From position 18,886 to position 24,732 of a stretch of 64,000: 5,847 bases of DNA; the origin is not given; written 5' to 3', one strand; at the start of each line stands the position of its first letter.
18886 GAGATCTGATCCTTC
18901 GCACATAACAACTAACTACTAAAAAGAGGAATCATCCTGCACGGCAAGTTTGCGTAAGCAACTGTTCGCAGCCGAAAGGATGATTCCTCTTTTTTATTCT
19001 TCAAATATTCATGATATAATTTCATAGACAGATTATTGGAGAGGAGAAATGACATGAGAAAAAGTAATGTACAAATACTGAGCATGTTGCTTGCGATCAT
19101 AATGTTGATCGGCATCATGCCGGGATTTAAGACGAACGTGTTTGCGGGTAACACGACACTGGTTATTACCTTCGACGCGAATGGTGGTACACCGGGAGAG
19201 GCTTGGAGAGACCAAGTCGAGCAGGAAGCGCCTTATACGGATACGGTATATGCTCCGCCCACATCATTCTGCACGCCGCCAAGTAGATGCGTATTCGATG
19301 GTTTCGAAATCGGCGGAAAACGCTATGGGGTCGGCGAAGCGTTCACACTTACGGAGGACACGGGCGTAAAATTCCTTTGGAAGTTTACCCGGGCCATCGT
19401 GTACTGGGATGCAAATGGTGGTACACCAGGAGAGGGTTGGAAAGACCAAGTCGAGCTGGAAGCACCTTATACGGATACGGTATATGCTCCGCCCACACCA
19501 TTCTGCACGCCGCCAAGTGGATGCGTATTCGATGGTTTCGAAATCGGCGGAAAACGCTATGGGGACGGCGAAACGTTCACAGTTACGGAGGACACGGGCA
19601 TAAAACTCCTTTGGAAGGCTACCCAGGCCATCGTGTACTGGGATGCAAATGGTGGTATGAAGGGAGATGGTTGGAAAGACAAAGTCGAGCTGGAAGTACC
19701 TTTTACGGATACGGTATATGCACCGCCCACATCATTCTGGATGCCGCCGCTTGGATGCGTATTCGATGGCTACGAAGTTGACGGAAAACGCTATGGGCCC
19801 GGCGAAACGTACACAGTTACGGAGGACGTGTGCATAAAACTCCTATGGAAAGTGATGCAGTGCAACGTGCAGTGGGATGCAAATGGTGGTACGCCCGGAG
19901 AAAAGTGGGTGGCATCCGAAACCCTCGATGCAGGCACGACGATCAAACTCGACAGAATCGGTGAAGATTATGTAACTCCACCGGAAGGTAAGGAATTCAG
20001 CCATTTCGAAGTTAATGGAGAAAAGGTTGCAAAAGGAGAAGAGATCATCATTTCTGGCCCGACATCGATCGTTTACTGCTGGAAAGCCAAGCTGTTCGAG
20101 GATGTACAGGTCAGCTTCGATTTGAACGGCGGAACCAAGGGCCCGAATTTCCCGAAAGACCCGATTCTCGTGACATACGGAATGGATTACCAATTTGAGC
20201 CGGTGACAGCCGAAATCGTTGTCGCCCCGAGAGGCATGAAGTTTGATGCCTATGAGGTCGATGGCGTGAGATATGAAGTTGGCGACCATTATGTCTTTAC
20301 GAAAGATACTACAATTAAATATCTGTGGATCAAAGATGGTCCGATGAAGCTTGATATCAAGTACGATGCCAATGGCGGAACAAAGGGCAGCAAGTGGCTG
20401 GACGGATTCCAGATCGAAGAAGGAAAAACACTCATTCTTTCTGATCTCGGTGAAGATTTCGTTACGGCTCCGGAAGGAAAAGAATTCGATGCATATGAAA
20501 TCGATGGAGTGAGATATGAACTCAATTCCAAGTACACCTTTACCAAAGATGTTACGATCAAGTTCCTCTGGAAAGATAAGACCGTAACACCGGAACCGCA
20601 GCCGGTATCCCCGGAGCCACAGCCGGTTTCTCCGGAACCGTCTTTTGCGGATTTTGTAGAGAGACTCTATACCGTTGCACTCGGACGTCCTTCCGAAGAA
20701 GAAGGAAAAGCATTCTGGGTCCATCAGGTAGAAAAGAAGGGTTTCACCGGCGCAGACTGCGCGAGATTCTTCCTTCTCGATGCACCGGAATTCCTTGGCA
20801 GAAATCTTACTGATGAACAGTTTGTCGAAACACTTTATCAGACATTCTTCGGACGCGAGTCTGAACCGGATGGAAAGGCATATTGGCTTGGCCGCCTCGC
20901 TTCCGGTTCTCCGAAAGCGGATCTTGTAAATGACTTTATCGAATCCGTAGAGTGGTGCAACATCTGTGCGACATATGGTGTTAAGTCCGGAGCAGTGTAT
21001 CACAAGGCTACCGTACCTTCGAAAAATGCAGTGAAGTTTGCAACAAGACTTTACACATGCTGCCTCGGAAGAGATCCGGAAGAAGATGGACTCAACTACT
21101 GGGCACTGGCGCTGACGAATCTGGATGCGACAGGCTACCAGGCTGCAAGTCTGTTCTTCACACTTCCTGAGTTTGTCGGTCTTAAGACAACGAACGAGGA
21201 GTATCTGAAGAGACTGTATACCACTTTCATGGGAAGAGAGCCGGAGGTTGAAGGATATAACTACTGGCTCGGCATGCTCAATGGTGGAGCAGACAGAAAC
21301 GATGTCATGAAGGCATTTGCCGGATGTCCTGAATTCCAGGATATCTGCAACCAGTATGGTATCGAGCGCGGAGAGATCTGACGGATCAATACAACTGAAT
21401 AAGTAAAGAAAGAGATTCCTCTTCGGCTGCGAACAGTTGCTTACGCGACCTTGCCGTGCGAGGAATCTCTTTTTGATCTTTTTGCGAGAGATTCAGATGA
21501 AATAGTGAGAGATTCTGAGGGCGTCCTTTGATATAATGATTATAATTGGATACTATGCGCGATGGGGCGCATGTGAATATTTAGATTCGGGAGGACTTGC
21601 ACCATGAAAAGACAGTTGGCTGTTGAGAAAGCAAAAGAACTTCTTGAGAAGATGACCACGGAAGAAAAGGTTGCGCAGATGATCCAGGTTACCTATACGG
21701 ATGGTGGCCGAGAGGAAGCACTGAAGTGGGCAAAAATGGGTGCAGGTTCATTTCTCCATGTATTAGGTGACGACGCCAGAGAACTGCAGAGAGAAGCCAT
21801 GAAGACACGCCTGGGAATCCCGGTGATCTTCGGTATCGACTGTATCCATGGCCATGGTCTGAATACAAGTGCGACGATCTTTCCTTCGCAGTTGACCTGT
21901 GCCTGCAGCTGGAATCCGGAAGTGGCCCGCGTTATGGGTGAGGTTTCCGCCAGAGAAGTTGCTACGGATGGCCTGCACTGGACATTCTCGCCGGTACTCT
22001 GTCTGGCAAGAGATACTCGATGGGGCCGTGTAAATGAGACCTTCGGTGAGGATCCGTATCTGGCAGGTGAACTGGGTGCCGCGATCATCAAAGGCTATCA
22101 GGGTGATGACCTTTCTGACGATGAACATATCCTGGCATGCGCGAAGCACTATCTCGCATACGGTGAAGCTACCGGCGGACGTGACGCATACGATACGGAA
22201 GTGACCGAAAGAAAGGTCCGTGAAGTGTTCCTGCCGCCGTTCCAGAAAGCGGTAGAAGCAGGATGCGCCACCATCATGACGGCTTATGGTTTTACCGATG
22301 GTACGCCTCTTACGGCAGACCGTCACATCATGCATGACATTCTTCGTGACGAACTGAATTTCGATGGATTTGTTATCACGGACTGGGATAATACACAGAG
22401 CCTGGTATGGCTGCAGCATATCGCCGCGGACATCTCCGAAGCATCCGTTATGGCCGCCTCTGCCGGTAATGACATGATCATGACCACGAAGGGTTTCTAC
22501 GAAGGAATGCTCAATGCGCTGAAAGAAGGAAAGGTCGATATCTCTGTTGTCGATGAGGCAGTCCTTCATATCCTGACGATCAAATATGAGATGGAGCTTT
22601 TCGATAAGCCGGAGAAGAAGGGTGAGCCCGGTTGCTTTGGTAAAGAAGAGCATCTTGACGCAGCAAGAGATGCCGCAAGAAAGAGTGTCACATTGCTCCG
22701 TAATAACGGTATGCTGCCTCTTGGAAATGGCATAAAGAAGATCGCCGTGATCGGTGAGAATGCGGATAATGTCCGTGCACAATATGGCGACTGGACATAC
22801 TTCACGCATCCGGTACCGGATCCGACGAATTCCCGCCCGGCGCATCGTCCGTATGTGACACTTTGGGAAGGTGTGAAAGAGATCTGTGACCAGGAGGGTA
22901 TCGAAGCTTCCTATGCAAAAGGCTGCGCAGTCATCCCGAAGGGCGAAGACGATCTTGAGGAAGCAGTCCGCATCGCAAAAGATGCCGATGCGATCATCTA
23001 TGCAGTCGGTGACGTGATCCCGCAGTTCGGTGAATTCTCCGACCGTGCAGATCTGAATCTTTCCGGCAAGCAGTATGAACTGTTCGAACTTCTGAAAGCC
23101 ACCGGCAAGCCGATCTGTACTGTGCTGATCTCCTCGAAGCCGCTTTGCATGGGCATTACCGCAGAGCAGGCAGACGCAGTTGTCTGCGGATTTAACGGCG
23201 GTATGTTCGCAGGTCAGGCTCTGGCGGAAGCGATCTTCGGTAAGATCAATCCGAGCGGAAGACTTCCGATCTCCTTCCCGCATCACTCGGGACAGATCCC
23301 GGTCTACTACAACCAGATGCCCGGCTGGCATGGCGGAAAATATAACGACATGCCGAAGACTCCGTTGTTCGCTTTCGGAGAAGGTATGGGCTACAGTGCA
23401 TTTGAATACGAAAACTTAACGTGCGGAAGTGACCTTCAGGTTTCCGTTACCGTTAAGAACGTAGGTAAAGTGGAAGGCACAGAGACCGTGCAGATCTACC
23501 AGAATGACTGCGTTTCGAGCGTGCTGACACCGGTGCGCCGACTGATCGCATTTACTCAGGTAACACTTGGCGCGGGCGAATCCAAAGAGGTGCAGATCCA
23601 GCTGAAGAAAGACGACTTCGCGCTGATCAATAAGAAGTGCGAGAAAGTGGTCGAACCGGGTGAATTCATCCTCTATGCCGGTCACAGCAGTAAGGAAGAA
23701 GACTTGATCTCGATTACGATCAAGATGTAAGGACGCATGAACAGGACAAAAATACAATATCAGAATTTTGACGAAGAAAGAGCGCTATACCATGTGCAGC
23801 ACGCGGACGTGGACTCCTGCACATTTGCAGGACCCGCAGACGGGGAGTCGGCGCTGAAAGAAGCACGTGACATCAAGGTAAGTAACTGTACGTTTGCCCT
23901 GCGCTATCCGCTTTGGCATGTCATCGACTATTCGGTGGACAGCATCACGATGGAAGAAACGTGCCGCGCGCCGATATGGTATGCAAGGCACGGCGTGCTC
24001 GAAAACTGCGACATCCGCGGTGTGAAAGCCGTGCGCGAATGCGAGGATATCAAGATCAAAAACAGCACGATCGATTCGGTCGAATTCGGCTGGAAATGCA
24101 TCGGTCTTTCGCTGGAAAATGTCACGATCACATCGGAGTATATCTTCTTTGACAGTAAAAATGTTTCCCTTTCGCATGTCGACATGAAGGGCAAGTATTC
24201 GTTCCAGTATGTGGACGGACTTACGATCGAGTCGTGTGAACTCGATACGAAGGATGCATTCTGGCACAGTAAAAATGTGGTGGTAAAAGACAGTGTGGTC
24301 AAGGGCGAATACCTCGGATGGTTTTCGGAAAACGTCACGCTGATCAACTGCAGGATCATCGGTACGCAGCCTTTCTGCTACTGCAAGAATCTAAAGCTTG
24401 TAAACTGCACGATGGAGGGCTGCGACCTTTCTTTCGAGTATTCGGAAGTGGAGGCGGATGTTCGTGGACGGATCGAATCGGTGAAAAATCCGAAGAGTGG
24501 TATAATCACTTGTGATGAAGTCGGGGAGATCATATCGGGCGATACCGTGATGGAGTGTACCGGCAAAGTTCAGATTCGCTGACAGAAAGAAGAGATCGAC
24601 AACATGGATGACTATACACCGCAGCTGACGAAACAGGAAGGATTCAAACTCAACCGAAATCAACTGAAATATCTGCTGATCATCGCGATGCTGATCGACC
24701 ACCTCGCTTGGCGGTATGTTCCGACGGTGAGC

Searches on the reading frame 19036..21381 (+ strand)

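Call 61: search_protein_families(library=pfam, proteins=[window:19036-21381:+], max_evalue=0.00001)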
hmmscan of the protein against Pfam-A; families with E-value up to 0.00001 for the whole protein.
window:19036-21381:+ (781 aa): 1 family
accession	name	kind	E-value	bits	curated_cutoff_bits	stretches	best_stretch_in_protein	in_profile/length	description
PF13946.11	DUF4214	-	4.3e-43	145.7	23.2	2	711-769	8-70/72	Domain of unknown function (DUF4214)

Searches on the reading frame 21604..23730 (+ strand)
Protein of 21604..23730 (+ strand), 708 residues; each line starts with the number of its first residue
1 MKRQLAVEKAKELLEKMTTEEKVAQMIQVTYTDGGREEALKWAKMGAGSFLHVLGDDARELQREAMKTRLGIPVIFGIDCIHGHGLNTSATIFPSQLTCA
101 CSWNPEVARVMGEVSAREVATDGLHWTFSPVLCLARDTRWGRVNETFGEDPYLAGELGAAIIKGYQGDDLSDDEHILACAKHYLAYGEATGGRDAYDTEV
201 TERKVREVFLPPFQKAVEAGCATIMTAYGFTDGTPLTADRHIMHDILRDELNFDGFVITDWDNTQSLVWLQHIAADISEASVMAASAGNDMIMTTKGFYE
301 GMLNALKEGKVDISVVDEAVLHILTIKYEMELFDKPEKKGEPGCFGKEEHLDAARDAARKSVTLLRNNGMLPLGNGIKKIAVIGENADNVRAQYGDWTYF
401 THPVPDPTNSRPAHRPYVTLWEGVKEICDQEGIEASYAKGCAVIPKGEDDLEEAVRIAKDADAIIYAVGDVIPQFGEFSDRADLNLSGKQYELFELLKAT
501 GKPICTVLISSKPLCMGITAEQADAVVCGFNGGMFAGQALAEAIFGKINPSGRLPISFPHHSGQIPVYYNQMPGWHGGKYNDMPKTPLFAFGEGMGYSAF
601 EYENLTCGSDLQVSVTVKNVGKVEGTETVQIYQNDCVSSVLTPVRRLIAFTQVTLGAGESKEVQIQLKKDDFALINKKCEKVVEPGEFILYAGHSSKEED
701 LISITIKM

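Call 61: search_protein_families(library=pfam, proteins=[window:21604-23730:+], max_evalue=0.00001)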
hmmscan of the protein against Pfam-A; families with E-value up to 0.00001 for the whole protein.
window:21604-23730:+ (708 aa): 3 families
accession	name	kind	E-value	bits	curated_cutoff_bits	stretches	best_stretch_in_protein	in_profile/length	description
PF00933.27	Glyco_hydro_3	-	7e-63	213.4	27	1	18-325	1-315/316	Glycosyl hydrolase family 3 N terminal domain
PF01915.27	Glyco_hydro_3_C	-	1.5e-41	143.1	31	1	362-597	1-200/200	Glycosyl hydrolase family 3 C-terminal domain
PF14310.12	Fn3-like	-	2.2e-18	66.6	25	1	627-696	1-71/71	Fibronectin type III-like domain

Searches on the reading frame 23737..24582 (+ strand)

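Call 5: search_protein_families(library=pfam, proteins=[window:23737-24582:+], max_evalue=0.001)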
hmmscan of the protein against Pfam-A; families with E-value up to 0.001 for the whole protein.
window:23737-24582:+ (281 aa): 2 families
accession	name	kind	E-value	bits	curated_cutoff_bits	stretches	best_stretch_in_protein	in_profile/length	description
PF12541.14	DUF3737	-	1.4e-111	372.5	23.9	1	5-273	2-268/275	Protein of unknown function (DUF3737)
PF13229.12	Beta_helix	-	8.8e-07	29.1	25.9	0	99-250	5-135/158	Right handed beta helix region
